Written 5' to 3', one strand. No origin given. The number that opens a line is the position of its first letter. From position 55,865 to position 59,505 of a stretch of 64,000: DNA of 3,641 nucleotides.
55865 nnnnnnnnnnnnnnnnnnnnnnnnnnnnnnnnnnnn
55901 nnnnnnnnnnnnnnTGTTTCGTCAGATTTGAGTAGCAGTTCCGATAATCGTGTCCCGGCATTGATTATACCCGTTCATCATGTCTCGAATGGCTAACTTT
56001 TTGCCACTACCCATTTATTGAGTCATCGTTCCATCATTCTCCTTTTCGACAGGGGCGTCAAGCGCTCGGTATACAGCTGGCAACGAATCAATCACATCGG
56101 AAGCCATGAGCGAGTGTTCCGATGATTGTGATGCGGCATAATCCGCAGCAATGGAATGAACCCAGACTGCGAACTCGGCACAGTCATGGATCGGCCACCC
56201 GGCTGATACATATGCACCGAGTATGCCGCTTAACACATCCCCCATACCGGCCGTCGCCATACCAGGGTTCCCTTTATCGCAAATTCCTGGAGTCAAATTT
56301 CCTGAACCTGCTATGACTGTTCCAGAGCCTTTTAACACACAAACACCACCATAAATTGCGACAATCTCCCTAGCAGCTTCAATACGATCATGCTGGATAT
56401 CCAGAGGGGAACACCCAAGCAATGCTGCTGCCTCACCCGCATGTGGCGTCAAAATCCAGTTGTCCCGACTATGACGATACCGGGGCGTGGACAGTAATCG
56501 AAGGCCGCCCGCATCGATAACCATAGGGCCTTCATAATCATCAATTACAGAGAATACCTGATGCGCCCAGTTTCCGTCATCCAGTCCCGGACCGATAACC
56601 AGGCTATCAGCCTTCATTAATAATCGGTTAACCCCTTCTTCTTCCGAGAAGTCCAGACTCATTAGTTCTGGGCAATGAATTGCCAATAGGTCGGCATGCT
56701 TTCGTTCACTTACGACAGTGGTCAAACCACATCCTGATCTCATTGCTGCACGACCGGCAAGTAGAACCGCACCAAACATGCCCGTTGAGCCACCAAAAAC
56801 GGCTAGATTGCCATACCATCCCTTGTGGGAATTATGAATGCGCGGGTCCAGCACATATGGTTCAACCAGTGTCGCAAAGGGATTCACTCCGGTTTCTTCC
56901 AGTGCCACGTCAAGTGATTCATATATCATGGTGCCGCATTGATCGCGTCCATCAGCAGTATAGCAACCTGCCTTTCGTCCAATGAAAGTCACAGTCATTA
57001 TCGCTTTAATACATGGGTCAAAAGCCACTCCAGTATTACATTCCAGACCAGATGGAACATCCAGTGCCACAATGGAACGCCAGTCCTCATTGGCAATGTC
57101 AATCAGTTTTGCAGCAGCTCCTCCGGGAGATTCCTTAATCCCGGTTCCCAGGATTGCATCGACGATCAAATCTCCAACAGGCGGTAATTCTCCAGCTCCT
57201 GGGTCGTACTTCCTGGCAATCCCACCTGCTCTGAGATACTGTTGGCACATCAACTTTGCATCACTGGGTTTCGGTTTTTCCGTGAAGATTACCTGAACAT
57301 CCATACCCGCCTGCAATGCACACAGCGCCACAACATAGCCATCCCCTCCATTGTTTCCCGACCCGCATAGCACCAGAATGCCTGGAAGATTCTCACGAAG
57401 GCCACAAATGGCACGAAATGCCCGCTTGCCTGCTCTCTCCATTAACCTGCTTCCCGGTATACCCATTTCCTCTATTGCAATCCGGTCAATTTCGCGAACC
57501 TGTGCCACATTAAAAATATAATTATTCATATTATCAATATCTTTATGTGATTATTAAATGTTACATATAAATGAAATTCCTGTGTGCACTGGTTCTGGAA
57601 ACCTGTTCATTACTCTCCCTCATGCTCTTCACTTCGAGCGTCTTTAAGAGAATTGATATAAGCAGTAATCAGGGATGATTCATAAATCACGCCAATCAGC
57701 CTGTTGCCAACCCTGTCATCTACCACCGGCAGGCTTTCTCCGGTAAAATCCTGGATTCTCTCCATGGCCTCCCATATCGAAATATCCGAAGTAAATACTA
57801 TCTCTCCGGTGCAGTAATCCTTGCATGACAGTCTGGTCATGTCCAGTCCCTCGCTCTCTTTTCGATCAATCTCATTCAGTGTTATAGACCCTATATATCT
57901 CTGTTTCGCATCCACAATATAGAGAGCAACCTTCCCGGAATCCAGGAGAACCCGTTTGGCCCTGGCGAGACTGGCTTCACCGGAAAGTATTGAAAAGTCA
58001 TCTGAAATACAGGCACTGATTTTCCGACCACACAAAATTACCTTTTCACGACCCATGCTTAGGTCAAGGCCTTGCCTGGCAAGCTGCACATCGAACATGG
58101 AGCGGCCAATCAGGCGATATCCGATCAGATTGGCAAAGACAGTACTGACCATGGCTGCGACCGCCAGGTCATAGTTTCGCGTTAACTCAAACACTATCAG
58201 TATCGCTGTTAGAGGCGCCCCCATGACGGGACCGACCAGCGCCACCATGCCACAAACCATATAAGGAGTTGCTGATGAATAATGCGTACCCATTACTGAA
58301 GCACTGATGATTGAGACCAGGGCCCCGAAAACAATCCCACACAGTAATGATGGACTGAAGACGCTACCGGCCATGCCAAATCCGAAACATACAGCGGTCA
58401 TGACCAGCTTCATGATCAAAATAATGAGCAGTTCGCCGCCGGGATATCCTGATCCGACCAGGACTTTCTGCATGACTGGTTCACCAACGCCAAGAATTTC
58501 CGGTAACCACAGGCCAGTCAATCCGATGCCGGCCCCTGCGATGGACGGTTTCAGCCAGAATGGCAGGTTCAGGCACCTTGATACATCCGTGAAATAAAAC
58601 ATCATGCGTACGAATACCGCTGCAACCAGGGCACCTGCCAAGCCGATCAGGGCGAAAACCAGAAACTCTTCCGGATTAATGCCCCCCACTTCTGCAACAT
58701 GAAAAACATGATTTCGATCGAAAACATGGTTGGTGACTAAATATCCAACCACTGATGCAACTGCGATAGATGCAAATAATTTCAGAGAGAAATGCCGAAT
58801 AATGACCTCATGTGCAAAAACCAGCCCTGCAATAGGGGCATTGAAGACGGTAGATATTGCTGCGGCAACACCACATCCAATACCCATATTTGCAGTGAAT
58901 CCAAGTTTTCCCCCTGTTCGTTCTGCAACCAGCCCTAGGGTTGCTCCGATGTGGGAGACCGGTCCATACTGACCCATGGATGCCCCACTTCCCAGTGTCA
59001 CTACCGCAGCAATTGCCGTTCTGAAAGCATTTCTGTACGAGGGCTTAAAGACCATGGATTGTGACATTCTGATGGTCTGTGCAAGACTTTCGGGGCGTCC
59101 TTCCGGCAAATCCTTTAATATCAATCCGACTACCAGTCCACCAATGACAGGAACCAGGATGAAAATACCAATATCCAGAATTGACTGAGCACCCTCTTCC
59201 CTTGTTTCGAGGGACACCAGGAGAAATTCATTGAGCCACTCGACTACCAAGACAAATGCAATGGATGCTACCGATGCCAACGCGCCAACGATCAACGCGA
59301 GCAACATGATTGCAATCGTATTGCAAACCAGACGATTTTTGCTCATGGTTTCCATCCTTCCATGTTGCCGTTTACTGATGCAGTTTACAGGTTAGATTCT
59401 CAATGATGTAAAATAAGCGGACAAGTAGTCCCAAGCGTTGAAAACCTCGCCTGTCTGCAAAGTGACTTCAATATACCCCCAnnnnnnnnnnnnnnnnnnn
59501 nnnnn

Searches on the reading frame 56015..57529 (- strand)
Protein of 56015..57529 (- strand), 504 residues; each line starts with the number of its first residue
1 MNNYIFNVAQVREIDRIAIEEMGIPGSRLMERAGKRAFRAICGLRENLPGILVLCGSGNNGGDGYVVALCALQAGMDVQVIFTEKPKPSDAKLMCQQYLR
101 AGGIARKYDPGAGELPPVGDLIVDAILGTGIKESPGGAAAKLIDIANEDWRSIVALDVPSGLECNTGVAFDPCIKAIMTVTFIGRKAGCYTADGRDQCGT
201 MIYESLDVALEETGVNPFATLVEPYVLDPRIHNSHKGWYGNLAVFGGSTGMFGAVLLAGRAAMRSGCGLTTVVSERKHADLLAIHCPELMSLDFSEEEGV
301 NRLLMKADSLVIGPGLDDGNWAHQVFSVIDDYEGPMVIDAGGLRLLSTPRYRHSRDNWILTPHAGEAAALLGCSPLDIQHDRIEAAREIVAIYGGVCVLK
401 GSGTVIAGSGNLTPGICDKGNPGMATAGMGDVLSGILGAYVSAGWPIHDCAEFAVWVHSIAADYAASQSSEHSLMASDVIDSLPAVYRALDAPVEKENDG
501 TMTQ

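Call 5: search_protein_families(library=ncbifam, proteins=[window:56015-57529:-], max_evalue=0.00001)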
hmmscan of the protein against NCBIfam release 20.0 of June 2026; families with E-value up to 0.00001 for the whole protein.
window:56015-57529:- (504 aa): 4 families
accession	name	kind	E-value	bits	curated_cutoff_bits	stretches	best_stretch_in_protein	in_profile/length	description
NF007856.0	PRK10565.1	equivalog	8.3e-119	397.5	703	1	3-485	15-496/510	bifunctional ADP-dependent NAD(P)H-hydrate dehydratase/NAD(P)H-hydrate epimerase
TIGR00196.1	yjeF_cterm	hypoth_equivalog_domain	1.1e-59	202.1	129.85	1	226-487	11-275/277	NAD(P)H-hydrate dehydratase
TIGR00197.1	yjeF_nterm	hypoth_equivalog_domain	2.1e-39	135.3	88.6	1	10-206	7-202/206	NAD(P)H-hydrate epimerase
NF006830.1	PRK09355.1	equivalog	6.2e-06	25.8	180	0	364-484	128-248/263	hydroxyethylthiazole kinase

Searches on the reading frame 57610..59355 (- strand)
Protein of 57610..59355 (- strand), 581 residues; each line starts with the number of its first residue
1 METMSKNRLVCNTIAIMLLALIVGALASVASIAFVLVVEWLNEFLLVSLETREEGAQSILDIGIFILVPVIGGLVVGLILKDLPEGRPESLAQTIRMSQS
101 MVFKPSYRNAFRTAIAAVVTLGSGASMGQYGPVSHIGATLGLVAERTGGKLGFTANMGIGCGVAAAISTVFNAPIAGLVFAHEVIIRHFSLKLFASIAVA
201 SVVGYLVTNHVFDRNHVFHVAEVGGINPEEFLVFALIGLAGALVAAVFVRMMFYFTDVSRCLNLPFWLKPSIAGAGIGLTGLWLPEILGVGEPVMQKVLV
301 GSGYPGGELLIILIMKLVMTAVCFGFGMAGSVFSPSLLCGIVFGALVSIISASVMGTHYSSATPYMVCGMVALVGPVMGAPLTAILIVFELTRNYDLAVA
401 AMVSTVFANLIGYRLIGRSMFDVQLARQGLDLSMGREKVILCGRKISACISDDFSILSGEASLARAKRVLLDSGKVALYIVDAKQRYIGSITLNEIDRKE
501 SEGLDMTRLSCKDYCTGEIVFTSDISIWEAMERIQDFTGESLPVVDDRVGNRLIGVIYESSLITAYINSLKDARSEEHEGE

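Call 5: search_protein_families(library=ncbifam, proteins=[window:57610-59355:-], max_evalue=0.00001)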
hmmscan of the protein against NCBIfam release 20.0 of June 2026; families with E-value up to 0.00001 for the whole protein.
window:57610-59355:- (581 aa): 3 families
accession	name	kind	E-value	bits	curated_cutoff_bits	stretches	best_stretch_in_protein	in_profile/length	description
NF002505.0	PRK01862.1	equivalog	1.6e-76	258.3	482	1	14-568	21-572/577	ClcB-like voltage-gated chloride channel protein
NF003640.0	PRK05277.1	equivalog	5.1e-40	137.5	350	1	13-428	30-450/471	H(+)/Cl(-) exchange transporter ClcA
NF002437.0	PRK01610.1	equivalog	4.9e-23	81.9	425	1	14-423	13-423/429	voltage-gated ClC-type chloride channel ClcB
